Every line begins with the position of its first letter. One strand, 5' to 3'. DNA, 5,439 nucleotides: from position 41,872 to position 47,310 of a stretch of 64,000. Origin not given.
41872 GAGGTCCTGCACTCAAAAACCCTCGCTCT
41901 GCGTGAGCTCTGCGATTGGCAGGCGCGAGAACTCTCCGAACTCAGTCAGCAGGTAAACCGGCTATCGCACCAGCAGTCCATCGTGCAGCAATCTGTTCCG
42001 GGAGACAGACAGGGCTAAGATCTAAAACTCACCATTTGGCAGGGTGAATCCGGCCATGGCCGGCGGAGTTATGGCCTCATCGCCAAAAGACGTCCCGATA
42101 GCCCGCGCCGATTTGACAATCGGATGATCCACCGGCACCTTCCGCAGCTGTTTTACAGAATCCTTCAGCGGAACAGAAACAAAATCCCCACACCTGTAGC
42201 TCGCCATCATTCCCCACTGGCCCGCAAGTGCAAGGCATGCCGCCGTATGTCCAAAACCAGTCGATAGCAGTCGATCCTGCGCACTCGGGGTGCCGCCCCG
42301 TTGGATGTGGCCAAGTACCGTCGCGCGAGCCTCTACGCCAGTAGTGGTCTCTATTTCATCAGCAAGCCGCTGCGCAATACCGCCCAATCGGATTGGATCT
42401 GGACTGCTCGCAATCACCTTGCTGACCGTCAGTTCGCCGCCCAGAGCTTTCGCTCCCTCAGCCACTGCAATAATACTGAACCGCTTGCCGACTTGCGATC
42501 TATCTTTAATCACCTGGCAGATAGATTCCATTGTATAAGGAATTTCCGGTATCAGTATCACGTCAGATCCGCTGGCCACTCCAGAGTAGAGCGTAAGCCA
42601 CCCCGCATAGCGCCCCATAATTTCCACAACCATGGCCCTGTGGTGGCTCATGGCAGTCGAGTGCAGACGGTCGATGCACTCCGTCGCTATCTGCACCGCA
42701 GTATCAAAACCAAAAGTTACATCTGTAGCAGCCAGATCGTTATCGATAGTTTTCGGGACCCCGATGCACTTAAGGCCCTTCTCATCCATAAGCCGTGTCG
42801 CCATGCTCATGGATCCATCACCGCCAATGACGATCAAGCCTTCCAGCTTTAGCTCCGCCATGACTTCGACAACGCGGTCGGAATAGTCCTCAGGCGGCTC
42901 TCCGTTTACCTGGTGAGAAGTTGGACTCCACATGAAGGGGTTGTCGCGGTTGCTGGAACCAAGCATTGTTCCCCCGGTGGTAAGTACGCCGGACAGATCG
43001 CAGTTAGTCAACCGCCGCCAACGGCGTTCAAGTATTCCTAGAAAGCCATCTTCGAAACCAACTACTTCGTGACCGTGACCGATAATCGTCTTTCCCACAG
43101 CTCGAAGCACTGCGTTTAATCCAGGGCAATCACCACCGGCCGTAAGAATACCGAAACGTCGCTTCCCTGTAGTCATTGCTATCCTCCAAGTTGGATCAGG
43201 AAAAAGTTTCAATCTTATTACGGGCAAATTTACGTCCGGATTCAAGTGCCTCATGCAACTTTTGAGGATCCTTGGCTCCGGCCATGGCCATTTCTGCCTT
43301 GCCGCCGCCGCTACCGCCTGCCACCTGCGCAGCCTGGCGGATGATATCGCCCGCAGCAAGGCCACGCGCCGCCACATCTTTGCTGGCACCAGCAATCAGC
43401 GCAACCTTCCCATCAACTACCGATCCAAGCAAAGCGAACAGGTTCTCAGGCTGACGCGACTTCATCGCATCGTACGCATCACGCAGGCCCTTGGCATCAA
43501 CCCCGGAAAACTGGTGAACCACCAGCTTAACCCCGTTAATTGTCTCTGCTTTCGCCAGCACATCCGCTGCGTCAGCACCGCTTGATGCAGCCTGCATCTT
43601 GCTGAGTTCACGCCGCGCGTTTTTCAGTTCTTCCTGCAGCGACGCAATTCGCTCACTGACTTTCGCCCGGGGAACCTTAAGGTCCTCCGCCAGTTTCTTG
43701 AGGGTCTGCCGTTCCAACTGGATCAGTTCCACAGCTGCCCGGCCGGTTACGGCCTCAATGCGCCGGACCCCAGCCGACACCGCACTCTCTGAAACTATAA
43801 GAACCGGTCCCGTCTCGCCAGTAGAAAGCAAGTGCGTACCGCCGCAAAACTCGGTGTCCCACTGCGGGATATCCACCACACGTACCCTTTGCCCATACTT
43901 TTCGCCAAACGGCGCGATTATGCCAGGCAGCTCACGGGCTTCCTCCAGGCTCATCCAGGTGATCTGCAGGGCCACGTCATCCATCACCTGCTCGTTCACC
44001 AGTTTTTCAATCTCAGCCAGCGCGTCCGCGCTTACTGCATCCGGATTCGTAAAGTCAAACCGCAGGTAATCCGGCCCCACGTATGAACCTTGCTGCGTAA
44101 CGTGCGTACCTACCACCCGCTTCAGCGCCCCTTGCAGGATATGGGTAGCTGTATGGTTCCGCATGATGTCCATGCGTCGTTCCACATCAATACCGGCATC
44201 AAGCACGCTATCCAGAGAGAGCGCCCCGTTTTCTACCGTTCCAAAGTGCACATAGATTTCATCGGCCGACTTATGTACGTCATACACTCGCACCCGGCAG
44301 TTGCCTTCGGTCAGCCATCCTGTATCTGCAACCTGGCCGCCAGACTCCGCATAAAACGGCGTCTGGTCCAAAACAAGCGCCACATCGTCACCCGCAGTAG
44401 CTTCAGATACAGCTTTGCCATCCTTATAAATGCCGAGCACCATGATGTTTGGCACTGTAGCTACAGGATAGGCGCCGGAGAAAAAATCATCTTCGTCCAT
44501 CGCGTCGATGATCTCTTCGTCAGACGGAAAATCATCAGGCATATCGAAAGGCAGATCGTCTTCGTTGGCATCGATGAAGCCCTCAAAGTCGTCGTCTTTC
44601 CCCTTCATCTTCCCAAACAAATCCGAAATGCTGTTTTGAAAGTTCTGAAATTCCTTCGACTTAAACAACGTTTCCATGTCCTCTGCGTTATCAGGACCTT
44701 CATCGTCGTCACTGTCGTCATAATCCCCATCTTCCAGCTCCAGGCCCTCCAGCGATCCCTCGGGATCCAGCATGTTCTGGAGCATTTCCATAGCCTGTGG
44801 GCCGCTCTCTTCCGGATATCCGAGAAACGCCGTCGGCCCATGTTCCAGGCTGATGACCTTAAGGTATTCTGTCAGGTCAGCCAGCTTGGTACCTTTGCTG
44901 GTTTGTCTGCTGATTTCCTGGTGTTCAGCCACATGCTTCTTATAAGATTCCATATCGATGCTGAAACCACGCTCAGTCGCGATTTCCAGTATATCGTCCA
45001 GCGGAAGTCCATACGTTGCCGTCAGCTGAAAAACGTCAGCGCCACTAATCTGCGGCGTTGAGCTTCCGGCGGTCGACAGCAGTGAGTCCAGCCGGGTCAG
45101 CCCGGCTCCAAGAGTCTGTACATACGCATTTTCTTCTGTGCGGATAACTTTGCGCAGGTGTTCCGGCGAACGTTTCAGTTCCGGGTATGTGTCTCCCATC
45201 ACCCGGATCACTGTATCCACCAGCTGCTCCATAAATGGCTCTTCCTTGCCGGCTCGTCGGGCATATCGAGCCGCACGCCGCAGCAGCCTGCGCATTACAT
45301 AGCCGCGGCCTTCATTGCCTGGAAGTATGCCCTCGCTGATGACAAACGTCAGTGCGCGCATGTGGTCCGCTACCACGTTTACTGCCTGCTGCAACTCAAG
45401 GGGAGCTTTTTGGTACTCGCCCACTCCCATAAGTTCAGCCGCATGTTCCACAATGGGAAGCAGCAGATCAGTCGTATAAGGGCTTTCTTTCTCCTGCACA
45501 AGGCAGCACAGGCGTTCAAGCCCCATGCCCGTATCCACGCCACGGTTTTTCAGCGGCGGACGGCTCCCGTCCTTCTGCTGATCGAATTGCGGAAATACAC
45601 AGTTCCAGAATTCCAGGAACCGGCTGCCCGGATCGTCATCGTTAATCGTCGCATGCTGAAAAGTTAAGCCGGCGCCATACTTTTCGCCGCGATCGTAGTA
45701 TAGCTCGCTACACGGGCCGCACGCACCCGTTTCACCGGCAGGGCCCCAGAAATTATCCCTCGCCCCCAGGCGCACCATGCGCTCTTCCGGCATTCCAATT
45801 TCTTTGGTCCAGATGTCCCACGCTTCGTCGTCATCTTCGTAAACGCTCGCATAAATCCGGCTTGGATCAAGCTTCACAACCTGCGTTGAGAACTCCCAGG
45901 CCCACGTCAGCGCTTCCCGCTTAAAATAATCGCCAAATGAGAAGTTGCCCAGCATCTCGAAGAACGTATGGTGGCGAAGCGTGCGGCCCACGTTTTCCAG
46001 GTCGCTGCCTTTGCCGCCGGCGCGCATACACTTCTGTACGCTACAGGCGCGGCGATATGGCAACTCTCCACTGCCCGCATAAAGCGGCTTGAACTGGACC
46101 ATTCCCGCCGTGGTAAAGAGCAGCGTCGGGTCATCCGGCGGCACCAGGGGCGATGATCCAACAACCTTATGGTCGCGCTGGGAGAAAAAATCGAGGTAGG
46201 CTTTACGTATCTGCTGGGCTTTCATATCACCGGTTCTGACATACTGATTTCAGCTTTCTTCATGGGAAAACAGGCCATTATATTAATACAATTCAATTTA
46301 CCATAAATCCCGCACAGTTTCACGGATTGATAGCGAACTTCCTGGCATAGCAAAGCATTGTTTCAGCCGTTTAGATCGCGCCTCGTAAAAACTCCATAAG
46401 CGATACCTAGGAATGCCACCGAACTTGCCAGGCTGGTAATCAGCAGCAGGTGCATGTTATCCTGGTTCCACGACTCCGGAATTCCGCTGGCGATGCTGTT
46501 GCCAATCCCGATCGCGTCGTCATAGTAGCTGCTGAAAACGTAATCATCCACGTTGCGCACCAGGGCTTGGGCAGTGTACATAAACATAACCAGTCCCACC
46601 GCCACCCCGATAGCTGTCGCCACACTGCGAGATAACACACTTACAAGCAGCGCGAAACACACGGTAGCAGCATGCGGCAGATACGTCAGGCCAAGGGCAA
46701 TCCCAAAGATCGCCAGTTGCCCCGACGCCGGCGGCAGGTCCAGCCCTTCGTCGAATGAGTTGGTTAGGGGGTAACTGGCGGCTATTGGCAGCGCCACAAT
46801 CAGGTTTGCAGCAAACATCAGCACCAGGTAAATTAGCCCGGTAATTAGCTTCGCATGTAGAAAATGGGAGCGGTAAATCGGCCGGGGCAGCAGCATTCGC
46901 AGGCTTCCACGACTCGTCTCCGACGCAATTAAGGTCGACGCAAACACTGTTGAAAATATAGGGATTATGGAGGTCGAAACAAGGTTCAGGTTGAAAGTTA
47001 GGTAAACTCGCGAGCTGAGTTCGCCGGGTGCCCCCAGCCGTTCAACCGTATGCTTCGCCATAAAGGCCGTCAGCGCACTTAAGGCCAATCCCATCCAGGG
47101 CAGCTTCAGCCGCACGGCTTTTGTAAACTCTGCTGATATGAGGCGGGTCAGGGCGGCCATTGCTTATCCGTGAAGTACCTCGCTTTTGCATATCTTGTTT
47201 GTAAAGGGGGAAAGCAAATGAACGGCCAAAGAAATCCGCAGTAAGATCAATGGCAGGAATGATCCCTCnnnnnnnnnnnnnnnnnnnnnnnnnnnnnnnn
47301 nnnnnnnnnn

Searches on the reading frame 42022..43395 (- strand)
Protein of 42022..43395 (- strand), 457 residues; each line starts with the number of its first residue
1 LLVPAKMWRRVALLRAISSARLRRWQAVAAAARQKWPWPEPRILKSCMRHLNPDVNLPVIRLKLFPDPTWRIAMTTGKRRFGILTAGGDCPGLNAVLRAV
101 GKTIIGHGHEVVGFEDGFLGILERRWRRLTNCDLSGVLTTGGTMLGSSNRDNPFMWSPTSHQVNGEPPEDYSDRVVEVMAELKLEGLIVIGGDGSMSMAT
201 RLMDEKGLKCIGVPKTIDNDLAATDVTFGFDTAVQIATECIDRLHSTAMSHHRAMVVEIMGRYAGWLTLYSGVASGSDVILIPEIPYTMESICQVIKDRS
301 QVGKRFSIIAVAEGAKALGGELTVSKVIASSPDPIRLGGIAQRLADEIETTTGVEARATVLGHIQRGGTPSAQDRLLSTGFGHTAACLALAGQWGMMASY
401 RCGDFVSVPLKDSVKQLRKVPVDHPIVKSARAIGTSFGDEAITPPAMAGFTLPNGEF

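Call 79: search_protein_families(library=pfam, proteins=[window:42022-43395:-], max_evalue=0.001)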
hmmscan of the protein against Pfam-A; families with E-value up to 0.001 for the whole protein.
window:42022-43395:- (457 aa): 1 family
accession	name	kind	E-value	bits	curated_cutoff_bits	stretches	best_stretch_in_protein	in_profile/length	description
PF00365.25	PFK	-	1.6e-102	343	30.9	1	80-386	1-274/277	Phosphofructokinase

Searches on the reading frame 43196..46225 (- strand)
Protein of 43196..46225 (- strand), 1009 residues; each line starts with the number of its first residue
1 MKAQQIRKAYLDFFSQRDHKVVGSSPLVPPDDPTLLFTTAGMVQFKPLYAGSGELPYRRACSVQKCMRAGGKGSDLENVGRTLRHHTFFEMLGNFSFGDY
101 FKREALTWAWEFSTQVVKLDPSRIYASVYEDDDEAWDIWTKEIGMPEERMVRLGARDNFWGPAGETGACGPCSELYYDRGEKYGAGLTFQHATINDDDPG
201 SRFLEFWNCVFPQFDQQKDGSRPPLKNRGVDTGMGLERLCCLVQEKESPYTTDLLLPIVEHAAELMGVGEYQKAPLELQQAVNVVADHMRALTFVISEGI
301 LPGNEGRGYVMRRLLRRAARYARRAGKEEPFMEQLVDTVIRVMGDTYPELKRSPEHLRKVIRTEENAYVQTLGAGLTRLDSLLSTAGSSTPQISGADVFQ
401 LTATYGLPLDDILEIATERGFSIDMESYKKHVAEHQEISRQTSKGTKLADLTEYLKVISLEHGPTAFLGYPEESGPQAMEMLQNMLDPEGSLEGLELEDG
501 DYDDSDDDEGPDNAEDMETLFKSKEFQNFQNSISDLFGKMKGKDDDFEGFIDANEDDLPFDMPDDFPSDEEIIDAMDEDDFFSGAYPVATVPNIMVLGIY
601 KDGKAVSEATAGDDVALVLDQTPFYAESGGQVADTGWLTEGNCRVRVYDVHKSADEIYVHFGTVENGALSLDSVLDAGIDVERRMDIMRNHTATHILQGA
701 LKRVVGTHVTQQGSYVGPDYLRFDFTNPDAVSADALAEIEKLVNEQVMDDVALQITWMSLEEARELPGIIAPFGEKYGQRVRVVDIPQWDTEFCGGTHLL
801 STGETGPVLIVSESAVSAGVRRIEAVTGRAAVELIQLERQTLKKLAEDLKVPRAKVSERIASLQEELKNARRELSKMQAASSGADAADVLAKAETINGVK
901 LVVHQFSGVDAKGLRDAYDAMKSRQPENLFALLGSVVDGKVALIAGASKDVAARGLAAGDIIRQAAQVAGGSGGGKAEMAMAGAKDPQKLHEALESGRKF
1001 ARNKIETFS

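Call 79: search_protein_families(library=pfam, proteins=[window:43196-46225:-], max_evalue=0.001)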
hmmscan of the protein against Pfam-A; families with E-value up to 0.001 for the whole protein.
window:43196-46225:- (1009 aa): 3 families
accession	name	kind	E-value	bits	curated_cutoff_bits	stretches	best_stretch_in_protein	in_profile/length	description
PF01411.24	tRNA-synt_2c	-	2.5e-183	611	30.3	2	5-473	1-461/552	tRNA synthetases class II (A)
PF07973.19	tRNA_SAD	-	5.6e-13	49.1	24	1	781-824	1-44/44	Threonyl and Alanyl tRNA synthetase second additional domain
PF02272.25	DHHA1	-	2.6e-12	47.5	25.9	1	899-999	2-98/102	DHHA1 domain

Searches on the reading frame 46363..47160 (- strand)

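Call 79: search_protein_families(library=pfam, proteins=[window:46363-47160:-], max_evalue=0.001)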
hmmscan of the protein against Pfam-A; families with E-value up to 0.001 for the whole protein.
window:46363-47160:- (265 aa): 2 families
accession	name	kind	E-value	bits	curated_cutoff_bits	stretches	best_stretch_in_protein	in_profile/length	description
PF12679.13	ABC2_membrane_2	-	1.3e-14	54.6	27.2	1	61-263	73-283/283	ABC-2 family transporter protein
PF12730.13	ABC2_membrane_4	-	1.8e-13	51.3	27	1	7-189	1-174/179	ABC-2 family transporter protein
